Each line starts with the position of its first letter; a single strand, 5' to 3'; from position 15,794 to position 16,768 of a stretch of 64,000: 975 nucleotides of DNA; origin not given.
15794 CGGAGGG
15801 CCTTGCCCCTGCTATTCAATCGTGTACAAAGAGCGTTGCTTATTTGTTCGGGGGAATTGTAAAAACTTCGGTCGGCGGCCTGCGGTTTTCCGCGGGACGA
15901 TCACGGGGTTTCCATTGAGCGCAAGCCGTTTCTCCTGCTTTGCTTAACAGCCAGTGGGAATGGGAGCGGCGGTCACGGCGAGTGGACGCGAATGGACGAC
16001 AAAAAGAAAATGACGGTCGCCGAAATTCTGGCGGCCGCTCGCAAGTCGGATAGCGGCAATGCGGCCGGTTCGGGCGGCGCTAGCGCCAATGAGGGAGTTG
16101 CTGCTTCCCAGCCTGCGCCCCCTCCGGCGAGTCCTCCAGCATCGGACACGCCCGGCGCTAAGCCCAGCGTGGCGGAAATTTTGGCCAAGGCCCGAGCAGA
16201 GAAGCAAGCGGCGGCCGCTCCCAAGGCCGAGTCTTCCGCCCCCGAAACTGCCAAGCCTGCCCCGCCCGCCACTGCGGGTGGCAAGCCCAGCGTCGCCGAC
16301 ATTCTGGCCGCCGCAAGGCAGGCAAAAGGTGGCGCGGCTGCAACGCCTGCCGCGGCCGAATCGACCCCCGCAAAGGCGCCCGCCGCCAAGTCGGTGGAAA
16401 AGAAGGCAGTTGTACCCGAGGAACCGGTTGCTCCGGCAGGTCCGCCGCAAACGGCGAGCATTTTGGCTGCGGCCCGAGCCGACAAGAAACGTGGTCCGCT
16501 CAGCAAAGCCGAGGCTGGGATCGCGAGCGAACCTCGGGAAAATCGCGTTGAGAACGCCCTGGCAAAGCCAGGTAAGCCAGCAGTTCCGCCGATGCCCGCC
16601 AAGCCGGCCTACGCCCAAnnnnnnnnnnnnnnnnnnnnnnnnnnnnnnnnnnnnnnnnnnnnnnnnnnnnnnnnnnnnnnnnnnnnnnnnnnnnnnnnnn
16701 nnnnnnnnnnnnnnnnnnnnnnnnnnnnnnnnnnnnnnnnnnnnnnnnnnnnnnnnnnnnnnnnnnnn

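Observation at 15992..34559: A 19-kb co-directional respiratory island joins a bc-type complex, multihaem c, twin cupredoxins, a dihaem c and an aa3 oxidase with embedded haem A/O synthases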

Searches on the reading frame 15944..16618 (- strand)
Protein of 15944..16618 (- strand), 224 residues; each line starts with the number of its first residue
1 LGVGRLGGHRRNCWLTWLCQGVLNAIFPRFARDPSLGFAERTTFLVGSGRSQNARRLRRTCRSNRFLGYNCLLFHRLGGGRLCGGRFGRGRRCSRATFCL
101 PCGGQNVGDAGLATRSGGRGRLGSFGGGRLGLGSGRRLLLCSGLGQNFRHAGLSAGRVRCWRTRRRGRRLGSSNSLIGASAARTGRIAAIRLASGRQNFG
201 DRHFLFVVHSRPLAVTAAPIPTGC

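Call 87: search_protein_families(library=pfam, proteins=[window:15944-16618:-], max_evalue=0.01)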
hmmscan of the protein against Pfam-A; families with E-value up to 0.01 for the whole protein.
window:15944-16618:- (224 aa): 0 families
